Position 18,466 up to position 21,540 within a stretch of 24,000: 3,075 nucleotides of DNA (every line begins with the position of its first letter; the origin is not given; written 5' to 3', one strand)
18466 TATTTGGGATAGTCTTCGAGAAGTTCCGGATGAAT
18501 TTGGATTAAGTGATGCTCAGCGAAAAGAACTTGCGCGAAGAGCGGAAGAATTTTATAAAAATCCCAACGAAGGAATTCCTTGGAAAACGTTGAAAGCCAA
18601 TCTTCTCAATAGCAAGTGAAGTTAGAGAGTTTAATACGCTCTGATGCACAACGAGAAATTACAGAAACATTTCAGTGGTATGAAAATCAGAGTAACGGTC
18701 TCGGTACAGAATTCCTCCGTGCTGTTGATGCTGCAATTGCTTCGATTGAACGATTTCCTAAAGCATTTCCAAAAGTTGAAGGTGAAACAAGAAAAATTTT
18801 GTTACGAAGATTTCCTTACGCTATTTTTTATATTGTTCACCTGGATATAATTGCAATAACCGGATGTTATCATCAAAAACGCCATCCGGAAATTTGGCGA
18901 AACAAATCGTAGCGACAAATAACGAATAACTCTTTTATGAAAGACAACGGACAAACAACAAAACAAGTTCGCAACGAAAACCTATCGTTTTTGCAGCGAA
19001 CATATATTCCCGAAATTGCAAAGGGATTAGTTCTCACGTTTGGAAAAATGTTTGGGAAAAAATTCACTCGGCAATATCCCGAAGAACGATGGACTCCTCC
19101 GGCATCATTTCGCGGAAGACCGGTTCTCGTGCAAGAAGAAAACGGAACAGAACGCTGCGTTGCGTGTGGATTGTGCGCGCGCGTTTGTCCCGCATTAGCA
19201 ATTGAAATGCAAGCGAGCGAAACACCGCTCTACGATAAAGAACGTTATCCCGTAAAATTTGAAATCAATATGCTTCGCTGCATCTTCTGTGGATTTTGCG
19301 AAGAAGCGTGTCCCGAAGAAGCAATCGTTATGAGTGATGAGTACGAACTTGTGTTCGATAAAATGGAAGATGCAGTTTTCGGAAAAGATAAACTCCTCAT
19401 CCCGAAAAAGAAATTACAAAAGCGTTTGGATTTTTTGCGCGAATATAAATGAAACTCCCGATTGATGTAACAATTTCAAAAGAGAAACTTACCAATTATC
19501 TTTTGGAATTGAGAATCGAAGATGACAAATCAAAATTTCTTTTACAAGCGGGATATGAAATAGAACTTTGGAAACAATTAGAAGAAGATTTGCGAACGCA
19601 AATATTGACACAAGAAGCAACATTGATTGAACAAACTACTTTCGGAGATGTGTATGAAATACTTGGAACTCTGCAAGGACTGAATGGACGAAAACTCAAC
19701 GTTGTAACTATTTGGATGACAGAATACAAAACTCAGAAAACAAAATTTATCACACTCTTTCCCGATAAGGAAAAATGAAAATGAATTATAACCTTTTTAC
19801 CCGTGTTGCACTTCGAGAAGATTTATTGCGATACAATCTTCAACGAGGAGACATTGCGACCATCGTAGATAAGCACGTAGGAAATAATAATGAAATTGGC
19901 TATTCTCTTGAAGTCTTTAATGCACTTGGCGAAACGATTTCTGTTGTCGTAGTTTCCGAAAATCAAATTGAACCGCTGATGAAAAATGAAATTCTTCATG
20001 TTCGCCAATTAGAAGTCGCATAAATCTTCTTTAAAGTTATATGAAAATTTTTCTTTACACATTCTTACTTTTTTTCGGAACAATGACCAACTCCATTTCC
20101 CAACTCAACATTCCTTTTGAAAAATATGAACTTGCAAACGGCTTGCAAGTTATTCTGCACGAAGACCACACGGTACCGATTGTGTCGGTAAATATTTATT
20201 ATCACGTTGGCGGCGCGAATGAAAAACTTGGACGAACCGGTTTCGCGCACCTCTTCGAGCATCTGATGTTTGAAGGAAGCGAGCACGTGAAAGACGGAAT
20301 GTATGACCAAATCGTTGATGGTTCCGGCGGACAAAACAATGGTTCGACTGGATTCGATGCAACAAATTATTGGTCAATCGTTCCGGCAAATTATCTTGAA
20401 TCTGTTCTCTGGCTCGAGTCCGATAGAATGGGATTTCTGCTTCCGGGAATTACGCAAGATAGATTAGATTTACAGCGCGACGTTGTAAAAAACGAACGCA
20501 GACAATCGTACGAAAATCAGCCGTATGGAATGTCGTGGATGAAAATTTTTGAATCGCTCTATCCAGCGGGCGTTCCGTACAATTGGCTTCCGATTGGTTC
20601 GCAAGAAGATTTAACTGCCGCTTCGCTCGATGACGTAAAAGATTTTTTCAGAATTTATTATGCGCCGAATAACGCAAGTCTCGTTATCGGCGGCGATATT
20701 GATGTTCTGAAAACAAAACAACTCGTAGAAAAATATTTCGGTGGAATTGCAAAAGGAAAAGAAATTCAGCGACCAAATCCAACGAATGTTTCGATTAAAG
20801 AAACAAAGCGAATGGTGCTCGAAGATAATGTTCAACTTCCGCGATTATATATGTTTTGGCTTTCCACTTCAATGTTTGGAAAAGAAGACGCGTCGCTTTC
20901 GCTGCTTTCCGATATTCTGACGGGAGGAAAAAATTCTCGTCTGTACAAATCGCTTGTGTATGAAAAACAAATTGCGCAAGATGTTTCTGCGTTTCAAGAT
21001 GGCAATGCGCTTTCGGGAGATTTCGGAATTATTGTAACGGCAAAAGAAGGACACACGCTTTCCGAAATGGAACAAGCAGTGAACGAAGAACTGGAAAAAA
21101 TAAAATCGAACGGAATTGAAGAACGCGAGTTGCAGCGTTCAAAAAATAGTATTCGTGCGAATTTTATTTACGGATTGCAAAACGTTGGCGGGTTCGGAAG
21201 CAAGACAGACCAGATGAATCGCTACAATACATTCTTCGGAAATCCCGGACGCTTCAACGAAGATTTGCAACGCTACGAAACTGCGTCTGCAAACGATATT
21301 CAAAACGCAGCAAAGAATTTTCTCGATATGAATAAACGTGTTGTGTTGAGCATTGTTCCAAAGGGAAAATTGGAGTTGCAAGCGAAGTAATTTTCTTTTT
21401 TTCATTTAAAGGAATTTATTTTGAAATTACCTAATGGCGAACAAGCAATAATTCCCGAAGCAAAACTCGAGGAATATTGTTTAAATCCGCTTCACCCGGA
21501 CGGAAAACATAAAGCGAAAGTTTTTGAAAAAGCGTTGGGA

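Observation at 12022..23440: Respiratory (nuoG-H-I) and M16 peptidase genes interleaved with seven TA-like two-gene cassettes in one co-oriented, terminator-free string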

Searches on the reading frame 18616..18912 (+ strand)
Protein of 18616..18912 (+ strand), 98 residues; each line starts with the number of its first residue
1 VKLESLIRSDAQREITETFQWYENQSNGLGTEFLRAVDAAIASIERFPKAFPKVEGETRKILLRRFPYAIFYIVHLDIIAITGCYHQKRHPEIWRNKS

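Call 4: search_protein_families(library=pfam, max_evalue=0.01, proteins=[window:18616-18912:+])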
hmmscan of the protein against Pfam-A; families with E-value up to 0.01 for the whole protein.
window:18616-18912:+ (98 aa): 0 families

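Call 6: search_protein_families(library=ncbifam, max_evalue=0.01, proteins=[window:18616-18912:+])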
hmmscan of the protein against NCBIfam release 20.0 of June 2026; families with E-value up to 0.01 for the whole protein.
window:18616-18912:+ (98 aa): 0 families

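Call 25: search_protein_families(library=pfam, max_evalue=5, proteins=[window:18616-18912:+])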
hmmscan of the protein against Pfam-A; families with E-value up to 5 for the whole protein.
window:18616-18912:+ (98 aa): 0 families

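Call 38: search_solved_structures(query=window:18616-18912:+, max_evalue=10)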
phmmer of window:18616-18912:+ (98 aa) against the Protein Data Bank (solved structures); distinct sequences matched with E-value up to 10: 2.
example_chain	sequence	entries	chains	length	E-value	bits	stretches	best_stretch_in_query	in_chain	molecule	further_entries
8c26_A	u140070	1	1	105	0.046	17.2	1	10-91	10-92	Toxin ParE2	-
6sly_A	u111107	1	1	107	0.72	13.3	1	26-60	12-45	Protein TonB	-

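Call 57: search_solved_structures(query=A2, max_evalue=10, show_alignments=1)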
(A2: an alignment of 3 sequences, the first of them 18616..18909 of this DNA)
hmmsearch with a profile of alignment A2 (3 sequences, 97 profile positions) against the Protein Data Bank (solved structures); distinct sequences matched with E-value up to 10: 4.
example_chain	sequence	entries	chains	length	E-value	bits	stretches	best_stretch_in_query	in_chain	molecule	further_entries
8c26_A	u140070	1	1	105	0.018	18.2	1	13-93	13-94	Toxin ParE2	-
7vhq_E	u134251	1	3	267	0.076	16.2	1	5-34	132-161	Protein HflK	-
7vhp_E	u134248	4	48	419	0.2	14.8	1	5-34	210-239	Protein HflK | Modulator of FtsH protease HflK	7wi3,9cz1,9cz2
9paw_XA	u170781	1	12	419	0.23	14.7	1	5-34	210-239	Protein HflK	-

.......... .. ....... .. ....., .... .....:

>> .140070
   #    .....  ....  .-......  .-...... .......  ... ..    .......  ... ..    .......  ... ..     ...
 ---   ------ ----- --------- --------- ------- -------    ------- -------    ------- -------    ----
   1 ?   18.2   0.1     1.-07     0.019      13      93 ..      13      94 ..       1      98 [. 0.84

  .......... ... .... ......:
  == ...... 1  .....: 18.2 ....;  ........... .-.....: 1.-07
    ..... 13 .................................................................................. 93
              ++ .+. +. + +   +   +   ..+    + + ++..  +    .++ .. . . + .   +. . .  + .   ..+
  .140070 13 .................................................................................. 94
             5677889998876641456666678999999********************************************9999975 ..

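Call 59: find_homologous_proteins(query=window:18616-18912:+, max_evalue=0.001)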
Query window:18616-18912:+ (98 aa): 4 proteins with E <= 0.001 among 5 candidates.
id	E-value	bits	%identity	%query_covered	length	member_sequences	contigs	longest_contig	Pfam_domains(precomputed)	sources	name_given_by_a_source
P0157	3.4e-59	215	99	100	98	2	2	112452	-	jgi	-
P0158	1.2e-46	175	79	99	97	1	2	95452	-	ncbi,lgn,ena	-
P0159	9.4e-22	95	58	74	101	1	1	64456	PF05016.22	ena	-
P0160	7.9e-18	82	46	82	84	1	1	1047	-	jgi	jgi:plasmid stabilization system protein ParE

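Call 72: predict_structure(alignment_id=A3)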
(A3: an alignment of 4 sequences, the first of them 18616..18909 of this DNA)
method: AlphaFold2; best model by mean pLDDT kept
length: 98 residues; sequences in the alignment: 4
mean_pLDDT: 83.0   pTM: 0.74
mean pLDDT of the five models: 83.0, 64.9, 63.0, 59.4, 57.7
residues with pLDDT >= 90: 24; 70-90: 62; 50-70: 11; < 50: 1
segments of 3 or more residues with pLDDT < 50: none
pLDDT, mean of each block of 10 residues (from residue 1): 80 91 92 91 80 72 85 83 84 69
secondary structure, 60 per line:
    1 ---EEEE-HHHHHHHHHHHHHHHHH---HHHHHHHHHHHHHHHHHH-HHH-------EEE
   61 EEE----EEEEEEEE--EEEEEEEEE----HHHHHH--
elements in order: E4-7 H9-25 H29-46 E58-63 E68-75 E78-86 H91-96

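Call 74: fold_search(model_id=the predicted structure, library=pdb)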
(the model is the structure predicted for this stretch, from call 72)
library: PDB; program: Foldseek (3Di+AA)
matches with E <= 10: 241; with E <= 0.001: 6
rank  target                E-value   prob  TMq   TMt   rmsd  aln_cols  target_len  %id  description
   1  6xrw_C                2.5e-04  1.00  0.60  0.62   3.8        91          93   14  Chromosomal ParDE TA system from P. aeruginosa (released 2021-07-28)
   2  8c26_A                4.6e-04  1.00  0.59  0.65   3.5        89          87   20  ParDE2 toxin-antitoxin complex from Mycobacterium tuberculosis (rv2142A-rv2142c) (released 2023-12-20)
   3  6xrw_A                4.6e-04  1.00  0.59  0.62   4.1        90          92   14  Chromosomal ParDE TA system from P. aeruginosa (released 2021-07-28)
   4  9w3a_C                7.3e-04  1.00  0.59  0.53   4.0       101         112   18  Crystal structure of PfiAT toxin-antitoxin complex (released 2026-02-11)
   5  6x0a_C                8.4e-04  1.00  0.74  0.78   2.5        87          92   20  X-ray structure of a chimeric ParDE toxin-antitoxin complex from Mesorhizobium opportunistum (released 2020-11-25)
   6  9w3a_A                8.4e-04  1.00  0.61  0.53   6.8       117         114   15  Crystal structure of PfiAT toxin-antitoxin complex (released 2026-02-11)
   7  9w3a_D                1.2e-03  1.00  0.59  0.53   3.9        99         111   18  Crystal structure of PfiAT toxin-antitoxin complex (released 2026-02-11)
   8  5cw7_P                1.4e-03  1.00  0.75  0.77   3.0        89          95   15  Crystal structure of the PaaA2-ParE2 antitoxin-toxin complex (released 2016-06-01)
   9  8c24_B                1.5e-03  1.00  0.71  0.74   3.1        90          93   19  ParDE1 toxin-antitoxin complex from Mycobacterium tuberculosis (rv1960c-rv1959c) (released 2023-12-20)
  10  9w3a_B                1.7e-03  1.00  0.59  0.53   3.9        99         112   18  Crystal structure of PfiAT toxin-antitoxin complex (released 2026-02-11)
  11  5ceg_B                1.9e-03  1.00  0.75  0.72   3.6        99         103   10  X-ray structure of toxin/anti-toxin complex from Mesorhizobium opportunistum (released 2015-11-11)
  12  5cw7_F                2.0e-03  1.00  0.75  0.76   3.0        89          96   15  Crystal structure of the PaaA2-ParE2 antitoxin-toxin complex (released 2016-06-01)
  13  5czf_C                2.3e-03  1.00  0.75  0.79   2.7        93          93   13  Crystal structure of the PaaA2-ParE2 antitoxin-toxin complex (released 2016-06-01)
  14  6x0a_A                2.4e-03  1.00  0.72  0.77   2.5        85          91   20  X-ray structure of a chimeric ParDE toxin-antitoxin complex from Mesorhizobium opportunistum (released 2020-11-25)
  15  5cw7_B                2.9e-03  1.00  0.74  0.76   2.8        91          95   13  Crystal structure of the PaaA2-ParE2 antitoxin-toxin complex (released 2016-06-01)
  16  3kxe_A                3.4e-03  1.00  0.72  0.75   2.8        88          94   17  A conserved mode of protein recognition and binding in a ParD-ParE toxin-antitoxin complex (released 2010-02-23)
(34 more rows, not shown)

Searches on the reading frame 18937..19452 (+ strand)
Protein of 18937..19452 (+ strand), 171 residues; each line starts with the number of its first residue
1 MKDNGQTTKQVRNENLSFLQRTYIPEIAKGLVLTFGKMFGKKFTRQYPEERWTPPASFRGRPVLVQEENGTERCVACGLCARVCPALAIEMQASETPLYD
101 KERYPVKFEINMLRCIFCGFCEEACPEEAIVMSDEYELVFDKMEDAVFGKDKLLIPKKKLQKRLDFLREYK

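Call 6: search_protein_families(library=ncbifam, max_evalue=0.01, proteins=[window:18937-19452:+])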
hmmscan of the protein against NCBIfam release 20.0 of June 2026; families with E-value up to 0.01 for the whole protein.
window:18937-19452:+ (171 aa): 90 families (the best 25 are shown)
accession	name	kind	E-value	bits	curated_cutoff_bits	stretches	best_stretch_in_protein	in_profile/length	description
NF004536.0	PRK05888.1-1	equivalog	7.3e-41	139.5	212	1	26-167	12-151/180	NADH-quinone oxidoreductase subunit NuoI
NF004538.0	PRK05888.1-4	equivalog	1.3e-40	138.7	135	1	17-164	6-151/162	NADH-quinone oxidoreductase subunit NuoI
TIGR01971.1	NuoI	subfamily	1.5e-40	137.6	113.05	1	30-153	1-121/121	NADH-quinone oxidoreductase, chain I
NF004537.0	PRK05888.1-3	equivalog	3.9e-39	134.3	163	1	8-160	4-160/204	NADH-quinone oxidoreductase subunit NuoI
NF004539.0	PRK05888.1-5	equivalog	4e-36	124.1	225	1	19-161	8-148/162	NADH-quinone oxidoreductase subunit NuoI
NF004542.0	PRK05888.2-3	equivalog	3.6e-28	98.4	248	1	4-166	13-174/203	NADH-quinone oxidoreductase subunit NuoI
NF009053.0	PRK12387.1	subfamily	3.1e-23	82.5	204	1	42-145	13-105/180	formate hydrogenlyase complex iron-sulfur subunit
NF004540.0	PRK05888.2-1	equivalog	7.4e-22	77.4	215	1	27-148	4-120/139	NADH-quinone oxidoreductase subunit NuoI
NF004541.0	PRK05888.2-2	equivalog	4.4e-20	72.2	217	1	41-158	35-139/168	NADH-quinone oxidoreductase subunit NuoI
NF004544.0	PRK05888.2-6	equivalog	1.3e-18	67.3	457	1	26-138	33-144/220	NADH-quinone oxidoreductase subunit NuoI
NF006076.0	PRK08222.1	equivalog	1.9e-18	66.9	270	1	44-143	15-103/181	hydrogenase 4 subunit H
NF004545.0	PRK05888.3-1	equivalog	5e-18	65.2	229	1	29-139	28-132/154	NADH-quinone oxidoreductase subunit NuoI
NF004546.0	PRK05888.3-3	equivalog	1.2e-17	64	260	1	40-149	37-143/196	NADH-quinone oxidoreductase subunit NuoI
TIGR00403.1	ndhI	equivalog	1.2e-17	64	302.35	1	26-140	21-129/183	NAD(P)H-quinone oxidoreductase subunit I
NF040612.1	F420_dehyd_FpoI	exception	6.5e-16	58.4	180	1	37-148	12-119/135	F420H2 dehydrogenase subunit FpoI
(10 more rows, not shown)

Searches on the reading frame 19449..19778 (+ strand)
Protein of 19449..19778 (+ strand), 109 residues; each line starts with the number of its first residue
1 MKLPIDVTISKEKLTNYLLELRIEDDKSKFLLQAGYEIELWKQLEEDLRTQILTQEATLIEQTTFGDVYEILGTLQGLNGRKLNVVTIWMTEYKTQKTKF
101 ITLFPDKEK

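Call 5: search_protein_families(library=pfam, max_evalue=0.01, proteins=[window:19449-19778:+])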
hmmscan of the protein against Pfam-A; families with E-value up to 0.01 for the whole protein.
window:19449-19778:+ (109 aa): 1 family
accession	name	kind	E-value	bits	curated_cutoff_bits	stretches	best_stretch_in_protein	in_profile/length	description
PF21814.2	DUF6883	-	9.5e-21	74.6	27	1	7-106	8-109/110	Domain of unknown function (DUF6883)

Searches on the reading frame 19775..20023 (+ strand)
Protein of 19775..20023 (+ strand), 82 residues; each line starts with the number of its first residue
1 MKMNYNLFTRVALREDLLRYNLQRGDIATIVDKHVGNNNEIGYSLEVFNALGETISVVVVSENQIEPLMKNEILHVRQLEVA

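Call 5: search_protein_families(library=pfam, max_evalue=0.01, proteins=[window:19775-20023:+])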
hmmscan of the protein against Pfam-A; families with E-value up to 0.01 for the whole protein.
window:19775-20023:+ (82 aa): 1 family
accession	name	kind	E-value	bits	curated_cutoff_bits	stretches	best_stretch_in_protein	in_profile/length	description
PF16277.11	DUF4926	-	2e-14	53.2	29.1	1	7-66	1-56/57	Domain of unknown function (DUF4926)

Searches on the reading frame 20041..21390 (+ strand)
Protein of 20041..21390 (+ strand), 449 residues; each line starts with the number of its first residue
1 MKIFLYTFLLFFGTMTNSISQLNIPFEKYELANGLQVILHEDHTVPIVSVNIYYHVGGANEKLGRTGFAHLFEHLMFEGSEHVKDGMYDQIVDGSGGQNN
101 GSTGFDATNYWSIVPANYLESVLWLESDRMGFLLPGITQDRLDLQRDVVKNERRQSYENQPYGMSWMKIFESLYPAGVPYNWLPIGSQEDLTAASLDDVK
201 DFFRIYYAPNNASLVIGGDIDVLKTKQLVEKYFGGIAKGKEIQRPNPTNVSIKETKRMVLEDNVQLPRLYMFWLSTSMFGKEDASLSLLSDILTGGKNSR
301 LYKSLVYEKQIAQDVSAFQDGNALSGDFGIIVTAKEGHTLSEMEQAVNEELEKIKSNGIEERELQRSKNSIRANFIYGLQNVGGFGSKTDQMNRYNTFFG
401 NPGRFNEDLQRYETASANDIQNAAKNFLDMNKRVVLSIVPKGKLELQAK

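Call 5: search_protein_families(library=pfam, max_evalue=0.01, proteins=[window:20041-21390:+])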
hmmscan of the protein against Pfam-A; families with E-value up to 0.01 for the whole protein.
window:20041-21390:+ (449 aa): 2 families
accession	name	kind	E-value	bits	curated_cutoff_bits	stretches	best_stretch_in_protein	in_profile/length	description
PF05193.26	Peptidase_M16_C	-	3.4e-36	125.3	23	1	195-370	3-180/181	Peptidase M16 inactive domain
PF00675.25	Peptidase_M16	-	1.1e-12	48.6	22.3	1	37-159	2-122/149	Insulinase (Peptidase family M16)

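Call 6: search_protein_families(library=ncbifam, max_evalue=0.01, proteins=[window:20041-21390:+])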
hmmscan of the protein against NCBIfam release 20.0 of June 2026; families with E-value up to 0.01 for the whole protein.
window:20041-21390:+ (449 aa): 4 families
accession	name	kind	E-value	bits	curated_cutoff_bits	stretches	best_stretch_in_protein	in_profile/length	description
NF047421.1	YfmH_fam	equivalog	5.3e-20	72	250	1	57-441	51-424/425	EF-P 5-aminopentanol modification-associated protein YfmH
TIGR02110.1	PQQ_syn_pqqF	equivalog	2.2e-11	43.3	320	1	30-315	4-285/697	pyrroloquinoline quinone biosynthesis protein PqqF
NF011681.0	PRK15101.1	equivalog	1.3e-09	36.6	765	1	28-377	46-402/961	pitrilysin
NF047422.1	YfmF_fam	equivalog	2e-09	36.8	285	1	159-426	140-400/412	EF-P 5-aminopentanol modification-associated protein YfmF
